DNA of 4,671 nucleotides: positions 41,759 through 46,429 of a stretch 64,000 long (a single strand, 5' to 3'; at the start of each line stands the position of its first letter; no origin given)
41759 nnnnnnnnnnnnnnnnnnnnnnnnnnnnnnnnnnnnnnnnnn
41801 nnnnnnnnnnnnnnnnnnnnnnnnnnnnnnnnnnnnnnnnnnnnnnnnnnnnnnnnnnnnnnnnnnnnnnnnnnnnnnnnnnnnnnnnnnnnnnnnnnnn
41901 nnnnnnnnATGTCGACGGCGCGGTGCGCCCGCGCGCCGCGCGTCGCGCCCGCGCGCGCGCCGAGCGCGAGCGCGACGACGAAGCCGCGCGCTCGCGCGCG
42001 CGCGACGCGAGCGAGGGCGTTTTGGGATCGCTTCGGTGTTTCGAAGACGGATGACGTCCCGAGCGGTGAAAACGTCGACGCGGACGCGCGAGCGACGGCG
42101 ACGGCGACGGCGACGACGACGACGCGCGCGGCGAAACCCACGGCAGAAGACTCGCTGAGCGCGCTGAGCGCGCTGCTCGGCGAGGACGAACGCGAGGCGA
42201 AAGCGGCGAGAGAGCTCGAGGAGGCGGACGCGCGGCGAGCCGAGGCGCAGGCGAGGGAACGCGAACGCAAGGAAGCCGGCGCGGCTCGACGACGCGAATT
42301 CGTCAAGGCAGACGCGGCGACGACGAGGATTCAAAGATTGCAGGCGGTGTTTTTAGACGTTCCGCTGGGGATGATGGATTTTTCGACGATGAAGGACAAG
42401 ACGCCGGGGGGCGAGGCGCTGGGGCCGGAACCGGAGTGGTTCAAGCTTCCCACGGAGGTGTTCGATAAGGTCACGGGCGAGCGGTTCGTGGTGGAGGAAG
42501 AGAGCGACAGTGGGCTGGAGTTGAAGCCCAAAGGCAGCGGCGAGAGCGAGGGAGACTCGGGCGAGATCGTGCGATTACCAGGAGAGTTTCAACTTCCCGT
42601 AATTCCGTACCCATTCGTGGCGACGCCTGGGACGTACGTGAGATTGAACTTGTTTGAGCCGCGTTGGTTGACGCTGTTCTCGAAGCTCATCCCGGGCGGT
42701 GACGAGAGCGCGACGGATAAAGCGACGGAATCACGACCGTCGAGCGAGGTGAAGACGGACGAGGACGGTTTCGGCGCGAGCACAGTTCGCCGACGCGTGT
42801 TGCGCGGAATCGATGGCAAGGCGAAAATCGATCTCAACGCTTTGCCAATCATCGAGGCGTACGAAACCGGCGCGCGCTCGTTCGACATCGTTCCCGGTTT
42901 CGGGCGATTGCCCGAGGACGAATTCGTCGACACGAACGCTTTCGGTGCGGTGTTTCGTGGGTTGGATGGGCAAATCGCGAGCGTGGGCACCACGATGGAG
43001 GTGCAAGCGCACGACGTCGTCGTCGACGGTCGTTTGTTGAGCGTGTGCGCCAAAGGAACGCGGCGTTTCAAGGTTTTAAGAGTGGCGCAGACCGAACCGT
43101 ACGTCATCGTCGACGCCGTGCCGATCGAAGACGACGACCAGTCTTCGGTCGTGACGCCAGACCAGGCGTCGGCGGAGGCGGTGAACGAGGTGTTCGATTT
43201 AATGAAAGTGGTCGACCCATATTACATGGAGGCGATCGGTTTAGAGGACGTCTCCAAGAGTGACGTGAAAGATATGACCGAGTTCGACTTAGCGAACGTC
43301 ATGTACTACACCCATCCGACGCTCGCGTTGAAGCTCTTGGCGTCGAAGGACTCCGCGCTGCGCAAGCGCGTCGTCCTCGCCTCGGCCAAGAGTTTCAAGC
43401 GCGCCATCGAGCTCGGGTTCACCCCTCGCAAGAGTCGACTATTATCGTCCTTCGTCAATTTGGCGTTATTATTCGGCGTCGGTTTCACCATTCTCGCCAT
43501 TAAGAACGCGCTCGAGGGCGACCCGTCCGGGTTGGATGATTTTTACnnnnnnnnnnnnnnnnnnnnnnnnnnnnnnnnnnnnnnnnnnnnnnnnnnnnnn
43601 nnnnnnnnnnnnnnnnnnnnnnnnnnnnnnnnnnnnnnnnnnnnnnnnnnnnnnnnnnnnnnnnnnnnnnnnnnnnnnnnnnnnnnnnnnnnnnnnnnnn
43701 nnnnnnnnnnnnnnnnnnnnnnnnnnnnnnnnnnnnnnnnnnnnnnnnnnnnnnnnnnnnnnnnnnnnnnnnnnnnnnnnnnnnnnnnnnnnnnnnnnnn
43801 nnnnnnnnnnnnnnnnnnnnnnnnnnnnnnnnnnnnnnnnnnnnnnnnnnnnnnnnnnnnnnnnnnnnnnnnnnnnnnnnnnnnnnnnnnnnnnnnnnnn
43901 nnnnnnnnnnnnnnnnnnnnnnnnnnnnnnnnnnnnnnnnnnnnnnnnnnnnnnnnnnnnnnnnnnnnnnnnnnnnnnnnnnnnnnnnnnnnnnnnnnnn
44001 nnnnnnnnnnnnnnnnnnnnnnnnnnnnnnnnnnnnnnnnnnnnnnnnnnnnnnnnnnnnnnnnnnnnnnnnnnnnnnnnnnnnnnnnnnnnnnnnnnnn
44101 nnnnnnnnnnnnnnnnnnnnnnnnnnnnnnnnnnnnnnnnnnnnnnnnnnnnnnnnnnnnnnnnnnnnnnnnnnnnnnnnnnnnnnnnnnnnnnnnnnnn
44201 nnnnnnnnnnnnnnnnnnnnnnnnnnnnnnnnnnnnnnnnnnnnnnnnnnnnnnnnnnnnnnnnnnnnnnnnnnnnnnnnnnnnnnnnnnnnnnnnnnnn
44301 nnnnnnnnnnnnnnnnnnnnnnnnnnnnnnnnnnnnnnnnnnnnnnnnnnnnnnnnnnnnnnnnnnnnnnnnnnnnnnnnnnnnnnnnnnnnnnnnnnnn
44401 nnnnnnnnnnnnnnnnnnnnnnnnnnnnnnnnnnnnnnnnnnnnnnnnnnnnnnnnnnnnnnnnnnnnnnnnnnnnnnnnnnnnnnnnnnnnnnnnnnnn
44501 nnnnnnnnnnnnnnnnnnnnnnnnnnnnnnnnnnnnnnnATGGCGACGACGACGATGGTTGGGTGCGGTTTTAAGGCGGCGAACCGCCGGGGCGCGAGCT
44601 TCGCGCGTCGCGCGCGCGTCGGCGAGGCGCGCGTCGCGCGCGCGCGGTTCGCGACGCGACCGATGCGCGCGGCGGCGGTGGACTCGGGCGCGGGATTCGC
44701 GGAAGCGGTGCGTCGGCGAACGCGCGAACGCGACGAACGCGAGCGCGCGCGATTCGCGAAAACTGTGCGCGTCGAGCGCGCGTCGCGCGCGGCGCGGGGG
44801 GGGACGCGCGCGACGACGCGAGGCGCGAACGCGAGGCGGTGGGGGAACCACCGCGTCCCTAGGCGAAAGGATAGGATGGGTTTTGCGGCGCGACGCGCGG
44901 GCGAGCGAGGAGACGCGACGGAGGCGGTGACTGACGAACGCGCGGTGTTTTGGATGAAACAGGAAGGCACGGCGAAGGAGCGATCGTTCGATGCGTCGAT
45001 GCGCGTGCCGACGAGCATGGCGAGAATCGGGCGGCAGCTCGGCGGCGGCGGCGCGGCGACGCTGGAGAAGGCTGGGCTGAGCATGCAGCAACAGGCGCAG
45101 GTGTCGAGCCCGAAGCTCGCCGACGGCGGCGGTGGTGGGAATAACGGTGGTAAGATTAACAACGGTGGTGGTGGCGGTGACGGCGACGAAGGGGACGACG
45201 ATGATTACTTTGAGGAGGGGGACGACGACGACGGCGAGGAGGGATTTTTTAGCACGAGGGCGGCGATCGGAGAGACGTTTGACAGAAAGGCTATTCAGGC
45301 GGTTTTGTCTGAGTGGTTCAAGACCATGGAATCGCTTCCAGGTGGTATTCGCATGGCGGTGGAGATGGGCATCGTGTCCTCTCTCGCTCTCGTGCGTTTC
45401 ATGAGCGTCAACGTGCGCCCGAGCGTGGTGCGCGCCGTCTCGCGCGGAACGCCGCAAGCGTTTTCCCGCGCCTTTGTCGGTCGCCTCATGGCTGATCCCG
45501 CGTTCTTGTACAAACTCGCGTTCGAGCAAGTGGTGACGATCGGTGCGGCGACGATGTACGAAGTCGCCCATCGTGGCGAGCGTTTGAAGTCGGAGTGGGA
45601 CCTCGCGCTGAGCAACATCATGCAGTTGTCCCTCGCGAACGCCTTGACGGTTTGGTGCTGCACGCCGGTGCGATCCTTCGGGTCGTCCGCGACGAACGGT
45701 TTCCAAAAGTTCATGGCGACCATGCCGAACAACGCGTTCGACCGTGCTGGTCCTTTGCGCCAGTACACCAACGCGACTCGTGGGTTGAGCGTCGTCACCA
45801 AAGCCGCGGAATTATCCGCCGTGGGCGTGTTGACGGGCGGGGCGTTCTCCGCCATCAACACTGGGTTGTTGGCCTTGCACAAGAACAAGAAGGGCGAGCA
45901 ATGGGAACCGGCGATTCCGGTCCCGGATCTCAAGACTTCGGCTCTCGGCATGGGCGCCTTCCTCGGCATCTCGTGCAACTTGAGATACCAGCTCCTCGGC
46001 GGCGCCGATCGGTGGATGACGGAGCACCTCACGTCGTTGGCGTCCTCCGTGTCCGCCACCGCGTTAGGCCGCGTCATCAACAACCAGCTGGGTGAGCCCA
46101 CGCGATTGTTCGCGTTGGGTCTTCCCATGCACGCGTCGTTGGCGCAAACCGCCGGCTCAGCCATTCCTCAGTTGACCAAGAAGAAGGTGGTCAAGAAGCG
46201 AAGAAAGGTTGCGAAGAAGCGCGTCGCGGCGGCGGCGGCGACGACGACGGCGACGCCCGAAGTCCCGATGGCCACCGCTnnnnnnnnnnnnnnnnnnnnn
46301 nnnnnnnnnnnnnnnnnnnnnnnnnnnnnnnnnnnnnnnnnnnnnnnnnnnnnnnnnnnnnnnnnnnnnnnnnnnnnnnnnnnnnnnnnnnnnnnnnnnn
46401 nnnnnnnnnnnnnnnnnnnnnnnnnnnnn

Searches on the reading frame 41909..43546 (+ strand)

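Call 18: search_protein_families(library=pfam, proteins=[window:41909-43546:+], max_evalue=0.01)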
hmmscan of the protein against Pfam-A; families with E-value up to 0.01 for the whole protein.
window:41909-43546:+ (546 aa): 2 families
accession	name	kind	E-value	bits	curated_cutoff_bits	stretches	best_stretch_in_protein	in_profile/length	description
PF02190.22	LON_substr_bdg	-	1.1e-07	32.4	28.7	1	229-446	2-140/200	ATP-dependent protease La (LON) substrate-binding domain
PF12127.13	FloA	-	0.0081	15.7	34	0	87-163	225-299/314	Flotillin-like protein FloA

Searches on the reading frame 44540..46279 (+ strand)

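Call 54: search_protein_families(library=pfam, proteins=[window:44540-46279:+], max_evalue=0.001)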
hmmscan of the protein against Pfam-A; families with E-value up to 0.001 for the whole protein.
window:44540-46279:+ (580 aa): 1 family
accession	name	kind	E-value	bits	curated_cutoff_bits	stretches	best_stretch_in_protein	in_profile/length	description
PF11891.13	RETICULATA-like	-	4.7e-53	180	25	1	314-488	1-176/177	Protein RETICULATA-related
